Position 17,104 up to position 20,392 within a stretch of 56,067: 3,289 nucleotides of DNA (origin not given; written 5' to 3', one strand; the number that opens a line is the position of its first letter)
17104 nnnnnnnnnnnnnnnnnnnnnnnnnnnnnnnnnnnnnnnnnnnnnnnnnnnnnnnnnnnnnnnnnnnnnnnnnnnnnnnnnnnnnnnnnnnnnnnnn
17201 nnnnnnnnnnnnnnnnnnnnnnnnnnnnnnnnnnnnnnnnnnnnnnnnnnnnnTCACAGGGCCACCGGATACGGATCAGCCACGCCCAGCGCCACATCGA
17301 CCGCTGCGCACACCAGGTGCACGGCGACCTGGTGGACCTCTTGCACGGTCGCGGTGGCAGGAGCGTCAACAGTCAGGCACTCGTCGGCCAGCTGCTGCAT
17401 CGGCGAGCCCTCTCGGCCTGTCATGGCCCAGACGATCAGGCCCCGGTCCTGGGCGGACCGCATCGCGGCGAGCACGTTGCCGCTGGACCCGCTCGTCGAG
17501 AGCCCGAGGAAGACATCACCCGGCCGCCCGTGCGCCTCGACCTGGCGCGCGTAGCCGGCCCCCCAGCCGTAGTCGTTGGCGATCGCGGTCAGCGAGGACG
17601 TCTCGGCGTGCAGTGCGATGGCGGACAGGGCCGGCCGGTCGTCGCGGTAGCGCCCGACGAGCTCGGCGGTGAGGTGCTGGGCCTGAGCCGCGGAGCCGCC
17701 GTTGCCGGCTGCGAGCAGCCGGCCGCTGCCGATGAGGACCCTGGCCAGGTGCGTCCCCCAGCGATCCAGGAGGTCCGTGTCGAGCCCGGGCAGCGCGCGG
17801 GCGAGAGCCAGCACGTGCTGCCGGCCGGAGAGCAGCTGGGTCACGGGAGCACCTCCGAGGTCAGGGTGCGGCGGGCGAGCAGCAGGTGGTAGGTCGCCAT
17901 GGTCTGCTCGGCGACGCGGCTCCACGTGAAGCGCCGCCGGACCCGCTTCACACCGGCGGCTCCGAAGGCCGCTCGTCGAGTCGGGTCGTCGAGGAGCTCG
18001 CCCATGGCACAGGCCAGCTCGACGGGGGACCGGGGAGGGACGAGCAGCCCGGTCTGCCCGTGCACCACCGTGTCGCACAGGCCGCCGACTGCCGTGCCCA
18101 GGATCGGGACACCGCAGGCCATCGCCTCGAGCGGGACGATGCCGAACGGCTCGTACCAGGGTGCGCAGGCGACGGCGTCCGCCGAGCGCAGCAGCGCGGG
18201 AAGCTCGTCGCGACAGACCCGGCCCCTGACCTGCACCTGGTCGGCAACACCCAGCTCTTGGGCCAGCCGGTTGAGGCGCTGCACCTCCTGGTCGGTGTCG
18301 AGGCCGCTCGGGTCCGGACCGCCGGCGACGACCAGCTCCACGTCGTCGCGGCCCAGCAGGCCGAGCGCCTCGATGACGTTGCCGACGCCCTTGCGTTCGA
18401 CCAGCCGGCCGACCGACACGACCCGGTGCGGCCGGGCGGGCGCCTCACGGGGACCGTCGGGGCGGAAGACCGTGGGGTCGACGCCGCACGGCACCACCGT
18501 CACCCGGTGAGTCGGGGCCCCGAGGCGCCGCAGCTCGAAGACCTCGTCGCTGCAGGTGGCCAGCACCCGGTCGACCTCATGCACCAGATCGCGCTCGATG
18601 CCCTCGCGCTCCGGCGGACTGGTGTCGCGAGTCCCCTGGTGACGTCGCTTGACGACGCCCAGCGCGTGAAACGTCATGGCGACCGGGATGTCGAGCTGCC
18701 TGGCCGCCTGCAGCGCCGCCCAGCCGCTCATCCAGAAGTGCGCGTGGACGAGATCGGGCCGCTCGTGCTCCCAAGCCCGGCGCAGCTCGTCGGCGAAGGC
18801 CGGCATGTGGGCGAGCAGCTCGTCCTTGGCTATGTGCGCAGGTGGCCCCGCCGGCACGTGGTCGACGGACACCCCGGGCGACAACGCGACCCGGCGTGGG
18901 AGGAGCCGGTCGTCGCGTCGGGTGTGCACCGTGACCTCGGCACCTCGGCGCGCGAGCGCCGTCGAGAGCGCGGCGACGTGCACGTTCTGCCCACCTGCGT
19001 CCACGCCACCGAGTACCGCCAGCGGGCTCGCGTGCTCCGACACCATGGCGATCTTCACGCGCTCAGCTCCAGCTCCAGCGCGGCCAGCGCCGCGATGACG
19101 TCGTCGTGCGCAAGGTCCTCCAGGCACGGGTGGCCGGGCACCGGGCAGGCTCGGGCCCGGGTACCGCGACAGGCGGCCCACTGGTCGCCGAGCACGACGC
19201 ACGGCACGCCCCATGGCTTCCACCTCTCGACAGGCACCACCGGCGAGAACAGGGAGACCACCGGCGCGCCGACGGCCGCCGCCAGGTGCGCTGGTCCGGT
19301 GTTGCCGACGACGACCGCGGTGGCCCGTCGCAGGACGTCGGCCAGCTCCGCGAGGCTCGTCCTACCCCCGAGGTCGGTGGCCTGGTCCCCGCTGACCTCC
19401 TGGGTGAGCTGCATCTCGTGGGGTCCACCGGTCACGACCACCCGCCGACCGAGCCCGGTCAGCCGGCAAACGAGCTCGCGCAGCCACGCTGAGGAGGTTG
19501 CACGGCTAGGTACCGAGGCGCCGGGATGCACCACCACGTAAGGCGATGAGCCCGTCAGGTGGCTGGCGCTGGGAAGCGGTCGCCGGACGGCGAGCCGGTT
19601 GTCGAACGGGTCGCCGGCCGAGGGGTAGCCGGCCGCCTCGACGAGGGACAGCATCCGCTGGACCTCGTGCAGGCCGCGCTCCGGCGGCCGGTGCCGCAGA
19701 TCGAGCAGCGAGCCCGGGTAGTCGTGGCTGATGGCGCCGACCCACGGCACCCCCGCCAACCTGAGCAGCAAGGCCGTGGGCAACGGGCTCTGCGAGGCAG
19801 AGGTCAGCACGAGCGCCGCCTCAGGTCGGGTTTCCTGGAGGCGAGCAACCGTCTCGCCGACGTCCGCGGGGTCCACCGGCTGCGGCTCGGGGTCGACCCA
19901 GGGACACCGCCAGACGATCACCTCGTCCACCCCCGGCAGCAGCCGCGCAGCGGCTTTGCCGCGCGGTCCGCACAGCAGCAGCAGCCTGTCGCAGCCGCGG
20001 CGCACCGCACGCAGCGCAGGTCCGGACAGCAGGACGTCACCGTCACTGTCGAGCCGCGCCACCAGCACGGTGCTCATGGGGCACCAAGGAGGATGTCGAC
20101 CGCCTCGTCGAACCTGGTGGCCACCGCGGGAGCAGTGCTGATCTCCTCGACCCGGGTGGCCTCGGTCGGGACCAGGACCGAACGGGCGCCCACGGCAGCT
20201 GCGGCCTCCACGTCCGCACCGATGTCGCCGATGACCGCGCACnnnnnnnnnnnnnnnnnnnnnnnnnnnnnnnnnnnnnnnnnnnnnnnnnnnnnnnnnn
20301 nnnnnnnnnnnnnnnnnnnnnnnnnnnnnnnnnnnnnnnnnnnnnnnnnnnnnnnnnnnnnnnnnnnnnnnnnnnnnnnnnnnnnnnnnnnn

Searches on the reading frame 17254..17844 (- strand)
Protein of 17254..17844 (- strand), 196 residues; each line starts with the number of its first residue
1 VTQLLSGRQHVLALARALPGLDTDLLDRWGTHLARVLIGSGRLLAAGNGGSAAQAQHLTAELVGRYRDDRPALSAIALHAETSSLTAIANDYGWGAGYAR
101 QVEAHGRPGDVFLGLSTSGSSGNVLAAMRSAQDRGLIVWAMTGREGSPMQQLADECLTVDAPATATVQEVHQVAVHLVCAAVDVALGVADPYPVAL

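Call 6: search_protein_families(library=ncbifam, proteins=[window:17254-17844:-], max_evalue=0.001)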
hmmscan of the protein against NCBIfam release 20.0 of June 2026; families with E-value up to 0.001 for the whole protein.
window:17254-17844:- (196 aa): 11 families
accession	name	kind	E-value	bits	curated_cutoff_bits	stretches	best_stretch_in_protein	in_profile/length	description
NF010546.0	PRK13936.1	equivalog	9.4e-52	175.6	276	1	31-186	34-192/197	phosphoheptose isomerase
TIGR00441.1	gmhA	equivalog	2e-50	170.9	209.45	1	38-182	9-153/154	D-sedoheptulose 7-phosphate isomerase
NF010547.0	PRK13938.1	equivalog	7e-37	127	320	1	40-186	45-191/196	D-sedoheptulose 7-phosphate isomerase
NF001628.0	PRK00414.1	equivalog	4.7e-35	121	265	1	33-182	37-186/192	D-sedoheptulose 7-phosphate isomerase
NF008138.0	PRK10886.1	equivalog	3.2e-31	108.5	352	1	11-186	16-190/196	DnaA initiator-associating protein DiaA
TIGR03127.2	RuMP_HxlB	equivalog_domain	2.3e-06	27.6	160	1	108-168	72-132/178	6-phospho-3-hexuloisomerase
NF008458.0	PRK11337.1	equivalog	1.2e-05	24.4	378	1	108-165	188-245/293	MurR/RpiR family transcriptional regulator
NF003915.0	PRK05441.1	subfamily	3e-05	23.2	168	1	34-162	56-185/300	N-acetylmuramic acid 6-phosphate etherase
NF046059.1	NagB_SO3506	equivalog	3.9e-05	23.1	430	1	111-167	89-145/330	glucosamine-6-phosphate deaminase NagB-II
NF040776.2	AlsR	equivalog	0.00011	21.3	400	1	107-165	175-233/279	transcriptional repressor AlsR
NF041755.1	RuMP_HxlAB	equivalog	0.00043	19.3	500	1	107-164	287-344/391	bifunctional 3-hexulose-6-phosphate synthase/6-phospho-3-hexuloisomerase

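Call 62: search_solved_structures(query=window:17254-17844:-, max_evalue=1e-10, show_alignments=1)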
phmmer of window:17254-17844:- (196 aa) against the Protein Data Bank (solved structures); distinct sequences matched with E-value up to 1e-10: 15.
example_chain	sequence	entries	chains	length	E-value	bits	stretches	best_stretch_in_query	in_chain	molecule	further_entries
1x92_A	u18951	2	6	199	1.1e-40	142.8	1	32-185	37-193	PHOSPHOHEPTOSE ISOMERASE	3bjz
5i01_A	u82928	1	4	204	3.3e-40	141.2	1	34-186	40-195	Phosphoheptose isomerase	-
2xbl_A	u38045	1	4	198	3.3e-39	138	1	38-184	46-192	PHOSPHOHEPTOSE ISOMERASE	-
2x3y_A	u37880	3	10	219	4.5e-39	137.5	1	38-184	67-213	PHOSPHOHEPTOSE ISOMERASE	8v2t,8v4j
1tk9_A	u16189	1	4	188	4.6e-39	137.5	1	29-184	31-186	Phosphoheptose isomerase 1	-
5lu7_A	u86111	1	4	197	4.9e-39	137.4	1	38-184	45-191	Phosphoheptose isomerase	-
5ltz_A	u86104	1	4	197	8.4e-39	136.7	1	38-184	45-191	Phosphoheptose isomerase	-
5lu5_A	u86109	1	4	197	8.7e-39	136.6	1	38-184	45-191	Phosphoheptose isomerase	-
5lu6_A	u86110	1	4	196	4.3e-38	134.3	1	38-184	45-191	Phosphoheptose isomerase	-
5by2_A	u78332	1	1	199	4e-35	124.7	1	26-186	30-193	Phosphoheptose isomerase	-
2i22_A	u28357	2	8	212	3.4e-31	111.8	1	28-182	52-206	Phosphoheptose isomerase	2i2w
1x94_A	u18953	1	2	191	3.9e-31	111.7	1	40-183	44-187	putative Phosphoheptose isomerase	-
2yva_A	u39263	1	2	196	1.1e-29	106.9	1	11-185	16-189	DnaA initiator-associating protein diaA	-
4u6n_A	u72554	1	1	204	1.3e-29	106.7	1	11-185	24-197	DnaA initiator-associating protein DiaA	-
3trj_A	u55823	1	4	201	1.8e-27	99.7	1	35-186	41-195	Phosphoheptose isomerase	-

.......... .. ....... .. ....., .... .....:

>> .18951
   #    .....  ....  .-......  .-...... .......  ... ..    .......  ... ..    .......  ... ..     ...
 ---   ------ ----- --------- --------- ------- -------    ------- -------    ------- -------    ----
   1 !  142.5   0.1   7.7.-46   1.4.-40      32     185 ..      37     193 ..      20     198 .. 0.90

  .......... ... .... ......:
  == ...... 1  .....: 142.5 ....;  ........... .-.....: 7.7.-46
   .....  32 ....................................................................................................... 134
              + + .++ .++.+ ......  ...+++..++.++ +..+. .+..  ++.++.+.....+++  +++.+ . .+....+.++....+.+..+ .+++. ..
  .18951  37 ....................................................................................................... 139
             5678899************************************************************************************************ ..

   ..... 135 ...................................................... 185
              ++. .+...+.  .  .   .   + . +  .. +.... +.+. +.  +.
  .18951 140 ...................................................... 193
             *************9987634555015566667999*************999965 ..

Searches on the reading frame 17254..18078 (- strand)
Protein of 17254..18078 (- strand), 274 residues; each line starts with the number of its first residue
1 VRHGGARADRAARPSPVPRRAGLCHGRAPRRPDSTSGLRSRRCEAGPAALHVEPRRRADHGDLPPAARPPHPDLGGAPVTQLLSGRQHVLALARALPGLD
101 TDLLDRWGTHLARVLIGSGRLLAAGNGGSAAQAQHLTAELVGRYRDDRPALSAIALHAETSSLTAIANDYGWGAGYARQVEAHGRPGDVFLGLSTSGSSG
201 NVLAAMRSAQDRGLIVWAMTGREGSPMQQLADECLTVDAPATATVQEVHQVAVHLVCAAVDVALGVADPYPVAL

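Call 4: search_protein_families(library=pfam, proteins=[window:17254-18078:-], max_evalue=0.001)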
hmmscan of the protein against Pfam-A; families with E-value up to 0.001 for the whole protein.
window:17254-18078:- (274 aa): 2 families
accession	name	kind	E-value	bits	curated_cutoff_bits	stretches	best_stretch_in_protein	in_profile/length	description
PF13580.11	SIS_2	-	2.9e-22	79.6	27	1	100-221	17-138/138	SIS domain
PF01380.27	SIS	-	3.9e-07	30.4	25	1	182-243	49-110/131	SIS domain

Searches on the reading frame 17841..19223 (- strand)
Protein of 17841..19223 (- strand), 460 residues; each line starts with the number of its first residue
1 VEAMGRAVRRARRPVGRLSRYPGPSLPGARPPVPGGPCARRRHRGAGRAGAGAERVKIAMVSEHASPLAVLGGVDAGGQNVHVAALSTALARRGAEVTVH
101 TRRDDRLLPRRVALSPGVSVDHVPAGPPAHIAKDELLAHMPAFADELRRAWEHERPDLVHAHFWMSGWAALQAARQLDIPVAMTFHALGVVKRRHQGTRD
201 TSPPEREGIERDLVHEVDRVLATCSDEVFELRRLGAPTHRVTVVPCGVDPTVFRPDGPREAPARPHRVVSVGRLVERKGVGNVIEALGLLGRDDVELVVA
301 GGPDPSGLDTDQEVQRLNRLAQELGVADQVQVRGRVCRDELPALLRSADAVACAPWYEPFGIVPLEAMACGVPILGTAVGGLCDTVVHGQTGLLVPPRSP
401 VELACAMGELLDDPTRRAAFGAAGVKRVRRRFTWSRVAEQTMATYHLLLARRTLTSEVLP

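Call 4: search_protein_families(library=pfam, proteins=[window:17841-19223:-], max_evalue=0.001)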
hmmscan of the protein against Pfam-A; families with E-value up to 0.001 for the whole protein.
window:17841-19223:- (460 aa): 8 families
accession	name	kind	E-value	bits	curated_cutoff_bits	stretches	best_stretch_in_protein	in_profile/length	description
PF00534.26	Glycos_transf_1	-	6.6e-39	133.6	26.4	1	263-426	13-171/172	Glycosyl transferases group 1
PF13439.12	Glyco_transf_4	-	4.3e-34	118.4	28.5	1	77-251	2-169/170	Glycosyltransferase Family 4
PF13692.12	Glyco_trans_1_4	-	1e-31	110.6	27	1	266-413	2-142/142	Glycosyl transferases group 1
PF13579.12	Glyco_trans_4_4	-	1.1e-30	107.5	29.7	1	77-247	1-158/158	Glycosyl transferase 4-like domain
PF20706.3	GT4-conflict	-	3.3e-18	66.3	26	1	76-439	11-383/385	Family 4 Glycosyltransferase in conflict systems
PF13524.12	Glyco_trans_1_2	-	7e-09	36.2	25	1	329-442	28-143/144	Glycosyl transferase-like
PF08323.17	Glyco_transf_5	-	4.2e-06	27.1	22.7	0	148-195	123-175/239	Starch synthase catalytic domain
PF13477.12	Glyco_trans_4_2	-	7e-06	26.7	23.4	1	79-194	9-115/139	Glycosyl transferase 4-like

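Call 6: search_protein_families(library=ncbifam, proteins=[window:17841-19058:-], max_evalue=0.001)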
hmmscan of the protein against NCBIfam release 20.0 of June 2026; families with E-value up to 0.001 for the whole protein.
window:17841-19058:- (405 aa): 35 families (the best 25 are shown)
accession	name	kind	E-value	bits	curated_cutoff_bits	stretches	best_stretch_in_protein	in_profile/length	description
TIGR03449.1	mycothiol_MshA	equivalog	1.1e-76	258.3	462.5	1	2-392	1-402/406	D-inositol-3-phosphate glycosyltransferase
TIGR02149.1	glgA_Coryne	subfamily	8.3e-44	150.3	302.4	1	22-391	16-388/391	glycogen synthase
NF041876.1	EPS_EpsE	equivalog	2.5e-41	142.2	400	1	182-384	184-387/389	exopolysaccharide biosynthesis GT4 family glycosyltransferase EpsE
TIGR04047.1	MSMEG_0565_glyc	hypoth_equivalog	3.6e-34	118.4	259.85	1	23-391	13-372/373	MSMEG_0565 family glycosyltransferase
NF053787.1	GlcN_PG_synth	equivalog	3.4e-31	108.4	480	1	86-394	68-360/361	N-acetylglucosaminyl phosphatidylglycerol synthase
TIGR02472.1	sucr_P_syn_N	equivalog_domain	3.6e-29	101.9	576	1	19-385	23-433/439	sucrose-phosphate synthase, putative, glycosyltransferase domain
TIGR04063.1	stp3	hypoth_equivalog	5.7e-28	97.9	442.05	1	77-394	69-396/397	TIGR04063 family PEP-CTERM/XrtA system glycosyltransferase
TIGR03088.1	stp2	hypoth_equivalog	1.2e-25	90.4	409.05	1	177-393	153-373/374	TIGR03088 family PEP-CTERM/XrtA system glycosyltransferase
NF041010.1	glycosy_Agl16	equivalog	2.8e-23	82.3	575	1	118-392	99-350/352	glycosylation protein Agl16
TIGR03999.1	thiol_BshA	equivalog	3.1e-21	75.7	273.7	1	21-393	11-373/375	N-acetyl-alpha-D-glucosaminyl L-malate synthase BshA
NF047684.1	TeichurnBiosyTuaC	equivalog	3.4e-20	72.3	550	1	100-392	108-388/391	teichuronic acid biosynthesis protein TuaC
NF038229.1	Glyco4_Geo_Pelo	equivalog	5.4e-18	65.1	400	1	88-394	43-337/338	GPMC system family 4 glycosyltransferase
TIGR02095.1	glgA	subfamily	3e-17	62.5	328.45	1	213-391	297-475/477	glycogen/starch synthase, ADP-glucose type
NF038295.1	EPS_HpsP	equivalog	3.3e-16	59.3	550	1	160-392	153-386/388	hormogonium polysaccharide biosynthesis glycosyltransferase HpsP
NF038298.1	EPS_HpsO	equivalog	5e-14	51.9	575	1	184-393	168-387/388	hormogonium polysaccharide biosynthesis glycosyltransferase HpsO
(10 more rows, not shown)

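Call 34: search_solved_structures(query=window:17841-19058:-, max_evalue=1e-10)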
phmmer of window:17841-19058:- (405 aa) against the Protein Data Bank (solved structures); distinct sequences matched with E-value up to 1e-10: 21.
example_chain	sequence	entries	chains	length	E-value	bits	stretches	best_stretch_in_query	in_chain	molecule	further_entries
6kih_A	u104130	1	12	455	5.8e-64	219.5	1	3-396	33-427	Tll1590 protein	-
3c4q_A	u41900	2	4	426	2.1e-52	181.5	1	1-400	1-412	Predicted glycosyltransferases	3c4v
3c48_A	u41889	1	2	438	2.3e-52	181.3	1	1-400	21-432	Predicted glycosyltransferases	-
6tvp_A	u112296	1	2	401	5.3e-30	107.7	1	91-392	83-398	Alpha-maltose-1-phosphate synthase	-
6ldq_D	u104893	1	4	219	4.4e-26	94.8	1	3-194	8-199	Tll1590 protein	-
7qsg_A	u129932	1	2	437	2e-25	92.7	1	178-396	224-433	D-inositol 3-phosphate glycosyltransferase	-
2r60_A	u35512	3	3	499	8.5e-20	74.1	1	293-386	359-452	Glycosyl transferase, group 1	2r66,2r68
3okc_A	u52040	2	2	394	1.7e-16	63.2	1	187-385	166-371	GDP-mannose-dependent alpha-(1-6)-phosphatidylinositol monomannoside mannosyltransferase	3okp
3oka_A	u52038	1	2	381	1.8e-16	63.1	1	187-385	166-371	GDP-mannose-dependent alpha-(1-6)-phosphatidylinositol monomannoside mannosyltransferase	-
5i45_A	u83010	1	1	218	4.4e-15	58.6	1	211-397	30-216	Glycosyl transferases group 1 family protein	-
3fro_A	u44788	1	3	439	4.2e-14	55.3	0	280-390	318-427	GlgA glycogen synthase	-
2bis_A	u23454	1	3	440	4.2e-14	55.3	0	280-390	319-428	GLGA GLYCOGEN SYNTHASE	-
5d00_A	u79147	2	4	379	5.7e-14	54.9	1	87-389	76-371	N-acetyl-alpha-D-glucosaminyl L-malate synthase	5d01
3l01_A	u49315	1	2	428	6.1e-14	54.8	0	280-390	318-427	GlgA glycogen synthase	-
2jjm_A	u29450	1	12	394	1.1e-13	53.9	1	87-393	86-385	GLYCOSYL TRANSFERASE, GROUP 1 FAMILY PROTEIN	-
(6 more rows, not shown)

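Call 50: search_solved_structures(query=window:17841-19058:-, max_evalue=1e-40, show_alignments=2)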
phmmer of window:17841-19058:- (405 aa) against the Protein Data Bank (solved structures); distinct sequences matched with E-value up to 1e-40: 3.
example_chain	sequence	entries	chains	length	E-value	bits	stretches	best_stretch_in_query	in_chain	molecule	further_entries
6kih_A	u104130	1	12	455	5.8e-64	219.5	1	3-396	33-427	Tll1590 protein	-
3c4q_A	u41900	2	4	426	2.1e-52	181.5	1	1-400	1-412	Predicted glycosyltransferases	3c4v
3c48_A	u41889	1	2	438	2.3e-52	181.3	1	1-400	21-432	Predicted glycosyltransferases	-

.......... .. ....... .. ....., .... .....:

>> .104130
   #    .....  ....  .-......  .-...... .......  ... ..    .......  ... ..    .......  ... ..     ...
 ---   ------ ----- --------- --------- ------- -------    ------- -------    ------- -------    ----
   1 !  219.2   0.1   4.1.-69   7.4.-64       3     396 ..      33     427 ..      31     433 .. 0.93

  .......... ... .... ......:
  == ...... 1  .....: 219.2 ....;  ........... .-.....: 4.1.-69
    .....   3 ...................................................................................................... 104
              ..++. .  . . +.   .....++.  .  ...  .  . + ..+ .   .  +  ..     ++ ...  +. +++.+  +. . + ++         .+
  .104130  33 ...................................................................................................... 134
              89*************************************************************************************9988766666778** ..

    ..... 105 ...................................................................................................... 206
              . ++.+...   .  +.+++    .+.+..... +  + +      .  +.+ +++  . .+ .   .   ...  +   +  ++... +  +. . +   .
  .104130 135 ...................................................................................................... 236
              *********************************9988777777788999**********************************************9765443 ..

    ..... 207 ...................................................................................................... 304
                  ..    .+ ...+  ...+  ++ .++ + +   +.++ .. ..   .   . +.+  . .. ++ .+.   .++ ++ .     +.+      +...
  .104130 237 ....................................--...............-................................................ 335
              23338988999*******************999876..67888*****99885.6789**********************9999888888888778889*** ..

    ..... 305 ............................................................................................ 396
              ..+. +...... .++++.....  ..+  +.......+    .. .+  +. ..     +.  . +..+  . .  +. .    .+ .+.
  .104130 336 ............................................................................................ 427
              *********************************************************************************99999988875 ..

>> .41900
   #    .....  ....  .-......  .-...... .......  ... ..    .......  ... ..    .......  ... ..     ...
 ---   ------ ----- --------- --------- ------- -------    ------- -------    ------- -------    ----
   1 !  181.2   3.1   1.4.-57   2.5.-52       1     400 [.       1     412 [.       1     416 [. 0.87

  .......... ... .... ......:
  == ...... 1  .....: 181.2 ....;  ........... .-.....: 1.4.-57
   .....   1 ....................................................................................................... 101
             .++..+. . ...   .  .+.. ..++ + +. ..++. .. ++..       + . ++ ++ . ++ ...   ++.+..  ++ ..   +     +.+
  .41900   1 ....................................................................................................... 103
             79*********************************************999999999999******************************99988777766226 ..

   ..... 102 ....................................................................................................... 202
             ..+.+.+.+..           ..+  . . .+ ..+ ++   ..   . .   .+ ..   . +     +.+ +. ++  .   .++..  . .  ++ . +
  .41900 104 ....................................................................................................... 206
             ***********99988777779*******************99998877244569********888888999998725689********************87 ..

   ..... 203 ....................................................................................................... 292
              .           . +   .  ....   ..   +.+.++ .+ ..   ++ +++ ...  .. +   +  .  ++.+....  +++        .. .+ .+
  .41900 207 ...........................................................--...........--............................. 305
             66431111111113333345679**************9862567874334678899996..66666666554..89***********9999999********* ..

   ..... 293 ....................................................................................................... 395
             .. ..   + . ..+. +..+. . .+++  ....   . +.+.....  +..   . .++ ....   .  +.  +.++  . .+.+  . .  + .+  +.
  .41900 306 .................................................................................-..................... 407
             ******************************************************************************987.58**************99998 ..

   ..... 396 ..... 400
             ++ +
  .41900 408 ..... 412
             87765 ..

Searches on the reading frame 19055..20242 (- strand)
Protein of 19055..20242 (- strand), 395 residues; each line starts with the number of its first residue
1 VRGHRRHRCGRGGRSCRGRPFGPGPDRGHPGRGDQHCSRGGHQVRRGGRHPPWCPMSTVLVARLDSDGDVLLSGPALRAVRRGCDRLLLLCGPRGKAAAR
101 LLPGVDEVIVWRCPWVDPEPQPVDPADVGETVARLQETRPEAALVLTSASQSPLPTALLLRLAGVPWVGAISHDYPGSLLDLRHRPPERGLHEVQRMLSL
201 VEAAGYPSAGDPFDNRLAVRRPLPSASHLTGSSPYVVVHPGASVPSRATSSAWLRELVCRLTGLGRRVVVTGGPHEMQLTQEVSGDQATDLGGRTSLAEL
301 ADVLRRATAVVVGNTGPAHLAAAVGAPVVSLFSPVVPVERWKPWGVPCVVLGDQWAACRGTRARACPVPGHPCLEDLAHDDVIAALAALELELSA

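Call 4: search_protein_families(library=pfam, proteins=[window:19055-20242:-], max_evalue=0.001)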
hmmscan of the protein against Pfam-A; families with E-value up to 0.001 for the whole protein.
window:19055-20242:- (395 aa): 1 family
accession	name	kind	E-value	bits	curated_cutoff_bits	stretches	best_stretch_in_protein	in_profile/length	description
PF01075.23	Glyco_transf_9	-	7.7e-23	81.5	22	1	154-353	23-229/247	Glycosyltransferase family 9 (heptosyltransferase)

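Call 6: search_protein_families(library=ncbifam, proteins=[window:19055-20077:-], max_evalue=0.001)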
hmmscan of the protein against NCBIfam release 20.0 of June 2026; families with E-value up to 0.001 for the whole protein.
window:19055-20077:- (340 aa): 6 families
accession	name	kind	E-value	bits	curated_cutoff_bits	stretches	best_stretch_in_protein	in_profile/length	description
TIGR02201.1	heptsyl_trn_III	equivalog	1.1e-13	51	170.2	1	161-291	167-299/344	putative lipopolysaccharide heptosyltransferase III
TIGR02193.1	heptsyl_trn_I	equivalog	1.3e-12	47.6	185.3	1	132-282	133-286/320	lipopolysaccharide heptosyltransferase I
NF007742.0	PRK10422.1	equivalog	6.1e-11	41.7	467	1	174-290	179-300/352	lipopolysaccharide core heptosyltransferase RfaQ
TIGR02195.1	heptsyl_trn_II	equivalog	3.4e-10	39.6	134.6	1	173-334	169-337/339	lipopolysaccharide heptosyltransferase II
NF008204.0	PRK10964.1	equivalog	3.2e-08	33.1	437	1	175-282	175-284/322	lipopolysaccharide heptosyltransferase RfaC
NF008162.0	PRK10916.1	equivalog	0.00017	20.9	569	1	192-282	195-292/348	ADP-heptose--LPS heptosyltransferase RfaF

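Call 32: search_solved_structures(query=window:19055-20077:-, max_evalue=0.001)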
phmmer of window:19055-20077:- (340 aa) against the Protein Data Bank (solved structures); distinct sequences matched with E-value up to 0.001: 4.
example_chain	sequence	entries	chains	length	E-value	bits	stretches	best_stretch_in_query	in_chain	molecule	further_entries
3tov_A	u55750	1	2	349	1.7e-07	34.1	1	173-298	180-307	Glycosyl transferase family 9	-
6dfe_A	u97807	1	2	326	0.00032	23.3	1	176-282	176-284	ADP-heptose--LPS heptosyltransferase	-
2gt1_A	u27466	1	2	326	0.00032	23.3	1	176-282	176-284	Lipopolysaccharide heptosyltransferase-1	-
2h1f_A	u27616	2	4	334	0.00035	23.2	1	177-282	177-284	Lipopolysaccharide heptosyltransferase-1 | Lipopolysaccharide heptosyltransferase 1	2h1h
